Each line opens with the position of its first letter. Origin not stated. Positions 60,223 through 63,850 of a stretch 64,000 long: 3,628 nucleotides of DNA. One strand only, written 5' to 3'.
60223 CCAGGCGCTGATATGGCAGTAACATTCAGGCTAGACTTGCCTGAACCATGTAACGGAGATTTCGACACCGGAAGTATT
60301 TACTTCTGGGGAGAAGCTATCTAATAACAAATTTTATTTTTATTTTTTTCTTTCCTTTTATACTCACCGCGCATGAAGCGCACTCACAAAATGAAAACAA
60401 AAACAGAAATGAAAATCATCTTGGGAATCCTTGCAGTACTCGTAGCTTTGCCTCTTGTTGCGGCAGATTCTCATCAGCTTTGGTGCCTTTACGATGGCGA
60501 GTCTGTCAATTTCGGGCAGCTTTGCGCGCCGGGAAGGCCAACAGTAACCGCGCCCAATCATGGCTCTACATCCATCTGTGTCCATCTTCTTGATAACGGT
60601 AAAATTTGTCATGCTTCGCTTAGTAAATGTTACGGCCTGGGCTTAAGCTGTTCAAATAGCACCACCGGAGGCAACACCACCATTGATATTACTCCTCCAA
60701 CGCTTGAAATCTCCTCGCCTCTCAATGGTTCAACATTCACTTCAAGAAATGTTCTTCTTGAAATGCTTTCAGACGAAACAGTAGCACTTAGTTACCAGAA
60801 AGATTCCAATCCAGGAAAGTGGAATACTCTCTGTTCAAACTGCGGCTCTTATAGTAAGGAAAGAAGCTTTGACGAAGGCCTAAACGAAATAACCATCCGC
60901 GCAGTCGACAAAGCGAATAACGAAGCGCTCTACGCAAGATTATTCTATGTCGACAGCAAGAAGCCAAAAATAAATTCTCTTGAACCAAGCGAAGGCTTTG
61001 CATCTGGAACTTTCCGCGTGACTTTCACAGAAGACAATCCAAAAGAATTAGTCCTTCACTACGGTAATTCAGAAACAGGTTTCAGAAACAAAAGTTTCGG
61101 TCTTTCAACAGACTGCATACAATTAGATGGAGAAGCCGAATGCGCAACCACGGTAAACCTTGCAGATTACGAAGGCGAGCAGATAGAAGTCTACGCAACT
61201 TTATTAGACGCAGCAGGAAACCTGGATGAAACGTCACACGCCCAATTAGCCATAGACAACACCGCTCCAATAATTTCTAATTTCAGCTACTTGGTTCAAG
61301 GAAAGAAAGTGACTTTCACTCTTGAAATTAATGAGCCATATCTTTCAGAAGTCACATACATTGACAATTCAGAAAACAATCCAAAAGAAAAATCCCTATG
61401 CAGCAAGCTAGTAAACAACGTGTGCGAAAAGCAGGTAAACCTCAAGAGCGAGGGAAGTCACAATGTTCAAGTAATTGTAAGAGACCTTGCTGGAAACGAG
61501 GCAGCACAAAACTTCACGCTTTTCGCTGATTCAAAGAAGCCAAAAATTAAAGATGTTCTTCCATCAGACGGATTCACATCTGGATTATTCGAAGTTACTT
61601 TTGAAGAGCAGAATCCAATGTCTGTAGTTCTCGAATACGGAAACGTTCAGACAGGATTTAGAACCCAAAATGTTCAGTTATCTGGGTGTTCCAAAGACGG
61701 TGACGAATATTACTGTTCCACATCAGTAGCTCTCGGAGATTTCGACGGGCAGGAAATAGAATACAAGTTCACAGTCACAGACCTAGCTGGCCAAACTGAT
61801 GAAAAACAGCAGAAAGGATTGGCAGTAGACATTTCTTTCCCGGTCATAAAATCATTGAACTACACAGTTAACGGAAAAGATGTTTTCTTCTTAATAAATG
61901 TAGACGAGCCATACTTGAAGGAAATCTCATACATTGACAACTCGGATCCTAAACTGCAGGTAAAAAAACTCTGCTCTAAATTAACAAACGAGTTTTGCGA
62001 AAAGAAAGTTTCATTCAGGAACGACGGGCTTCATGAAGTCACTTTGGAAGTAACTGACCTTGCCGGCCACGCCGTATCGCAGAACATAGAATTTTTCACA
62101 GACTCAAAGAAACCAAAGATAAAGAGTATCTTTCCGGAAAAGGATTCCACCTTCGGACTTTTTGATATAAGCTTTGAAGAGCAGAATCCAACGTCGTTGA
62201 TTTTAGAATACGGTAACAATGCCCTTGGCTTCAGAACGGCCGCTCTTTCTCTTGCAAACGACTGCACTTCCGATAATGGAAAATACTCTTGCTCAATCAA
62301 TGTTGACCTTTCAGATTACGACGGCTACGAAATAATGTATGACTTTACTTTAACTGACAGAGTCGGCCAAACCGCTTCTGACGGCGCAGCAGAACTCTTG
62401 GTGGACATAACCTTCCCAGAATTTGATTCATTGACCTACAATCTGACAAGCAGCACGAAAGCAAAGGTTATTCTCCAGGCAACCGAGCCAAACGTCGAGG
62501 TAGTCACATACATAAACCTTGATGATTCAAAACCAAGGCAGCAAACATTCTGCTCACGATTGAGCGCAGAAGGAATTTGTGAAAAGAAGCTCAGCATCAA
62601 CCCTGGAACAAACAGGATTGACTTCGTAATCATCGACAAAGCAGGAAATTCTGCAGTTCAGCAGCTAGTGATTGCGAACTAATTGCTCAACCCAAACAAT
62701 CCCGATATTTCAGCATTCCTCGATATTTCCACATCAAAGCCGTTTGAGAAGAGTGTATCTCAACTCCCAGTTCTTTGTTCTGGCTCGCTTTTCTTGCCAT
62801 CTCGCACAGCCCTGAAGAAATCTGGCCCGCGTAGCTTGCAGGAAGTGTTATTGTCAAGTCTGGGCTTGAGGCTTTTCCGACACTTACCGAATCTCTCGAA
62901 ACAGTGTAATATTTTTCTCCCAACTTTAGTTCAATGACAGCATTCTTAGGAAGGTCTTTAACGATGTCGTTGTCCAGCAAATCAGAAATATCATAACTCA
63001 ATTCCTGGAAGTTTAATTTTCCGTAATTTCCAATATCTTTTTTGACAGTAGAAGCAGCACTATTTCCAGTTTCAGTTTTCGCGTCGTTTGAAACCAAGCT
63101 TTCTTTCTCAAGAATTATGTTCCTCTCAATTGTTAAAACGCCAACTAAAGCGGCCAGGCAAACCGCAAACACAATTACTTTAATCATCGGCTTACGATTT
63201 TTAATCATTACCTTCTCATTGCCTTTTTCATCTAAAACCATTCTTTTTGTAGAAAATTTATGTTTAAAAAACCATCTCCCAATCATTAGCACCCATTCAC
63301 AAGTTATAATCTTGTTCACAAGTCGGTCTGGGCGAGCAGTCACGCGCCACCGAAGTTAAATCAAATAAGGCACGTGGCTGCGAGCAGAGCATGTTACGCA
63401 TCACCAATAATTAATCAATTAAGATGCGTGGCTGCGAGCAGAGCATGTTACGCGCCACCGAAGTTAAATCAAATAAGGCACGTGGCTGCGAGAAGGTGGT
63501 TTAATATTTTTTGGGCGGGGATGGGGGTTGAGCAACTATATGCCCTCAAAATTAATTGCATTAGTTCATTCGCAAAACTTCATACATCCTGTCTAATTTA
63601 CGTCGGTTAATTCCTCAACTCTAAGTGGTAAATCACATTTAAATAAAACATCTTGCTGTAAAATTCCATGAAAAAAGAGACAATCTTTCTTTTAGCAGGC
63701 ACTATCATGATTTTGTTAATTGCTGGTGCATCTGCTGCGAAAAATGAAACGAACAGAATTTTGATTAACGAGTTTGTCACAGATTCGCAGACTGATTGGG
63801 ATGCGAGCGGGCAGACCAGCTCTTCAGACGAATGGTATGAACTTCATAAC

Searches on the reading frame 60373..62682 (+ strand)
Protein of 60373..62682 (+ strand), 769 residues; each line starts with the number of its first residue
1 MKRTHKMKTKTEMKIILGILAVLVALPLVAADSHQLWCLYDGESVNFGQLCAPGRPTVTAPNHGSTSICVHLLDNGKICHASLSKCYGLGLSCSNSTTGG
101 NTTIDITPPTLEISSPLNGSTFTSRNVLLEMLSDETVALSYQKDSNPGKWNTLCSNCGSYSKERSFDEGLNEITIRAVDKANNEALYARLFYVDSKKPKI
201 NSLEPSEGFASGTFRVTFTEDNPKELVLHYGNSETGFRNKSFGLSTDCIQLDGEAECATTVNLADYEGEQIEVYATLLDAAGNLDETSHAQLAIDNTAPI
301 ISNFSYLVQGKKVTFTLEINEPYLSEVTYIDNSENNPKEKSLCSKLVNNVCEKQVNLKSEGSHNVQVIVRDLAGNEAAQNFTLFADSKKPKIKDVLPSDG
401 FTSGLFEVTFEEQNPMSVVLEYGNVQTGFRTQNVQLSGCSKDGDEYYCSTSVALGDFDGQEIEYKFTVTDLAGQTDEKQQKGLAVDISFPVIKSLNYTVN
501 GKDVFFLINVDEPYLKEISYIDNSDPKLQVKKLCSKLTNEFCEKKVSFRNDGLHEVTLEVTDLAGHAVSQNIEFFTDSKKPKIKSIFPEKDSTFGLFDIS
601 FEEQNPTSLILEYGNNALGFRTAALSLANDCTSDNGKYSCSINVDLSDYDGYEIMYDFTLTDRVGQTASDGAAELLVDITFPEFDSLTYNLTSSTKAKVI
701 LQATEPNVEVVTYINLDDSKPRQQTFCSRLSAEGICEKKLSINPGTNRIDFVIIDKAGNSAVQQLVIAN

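Call 45: find_encoding_contigs(protein=window:60373-62682:+, flank=10000, max_places=2)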
Protein window:60373-62682:+ (769 aa): 23 contigs read that carry it; 1 place shown.
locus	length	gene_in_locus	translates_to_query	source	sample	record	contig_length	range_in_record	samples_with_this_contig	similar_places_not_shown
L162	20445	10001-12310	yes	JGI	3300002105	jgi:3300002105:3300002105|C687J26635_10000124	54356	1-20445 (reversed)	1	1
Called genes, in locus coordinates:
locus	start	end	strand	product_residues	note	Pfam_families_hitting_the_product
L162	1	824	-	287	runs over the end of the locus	PF13495:Phage_int_SAM_4, PF00589:Phage_integrase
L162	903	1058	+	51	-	-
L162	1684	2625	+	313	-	-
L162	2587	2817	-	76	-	-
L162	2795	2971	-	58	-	-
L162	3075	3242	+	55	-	PF09853:DUF2080 (weak)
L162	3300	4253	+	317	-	PF13610:DDE_Tnp_IS240 (weak)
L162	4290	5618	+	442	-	PF01555:N6_N4_Mtase, PF01170:UPF0020 (faint)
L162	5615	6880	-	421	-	-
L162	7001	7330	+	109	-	PF27370:MJ0788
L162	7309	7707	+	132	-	PF10049:DUF2283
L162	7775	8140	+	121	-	-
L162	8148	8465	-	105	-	-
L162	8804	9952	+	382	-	-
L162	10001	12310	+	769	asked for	PF19077:Big_13 (faint), PF09136:Glucodextran_B (faint), PF00801:PKD (faint)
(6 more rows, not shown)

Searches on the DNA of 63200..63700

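Call 17: search_rna_families(source=window, start=63200, end=63700, threshold=evalue, max_evalue=10)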
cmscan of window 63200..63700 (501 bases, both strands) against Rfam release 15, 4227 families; matches with E-value up to 10: 2.
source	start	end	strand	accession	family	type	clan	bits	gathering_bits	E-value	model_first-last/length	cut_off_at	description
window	63254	63315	-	RF00377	snoU6-53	Gene; snRNA; snoRNA; CD-box;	-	12.9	36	6.4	41-103/110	no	Small nucleolar RNA U6-53/MBII-28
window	63257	63312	+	RF02849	Ysr197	Gene; sRNA;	-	11.9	167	1.7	1-254/254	no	Yersinia sRNA 197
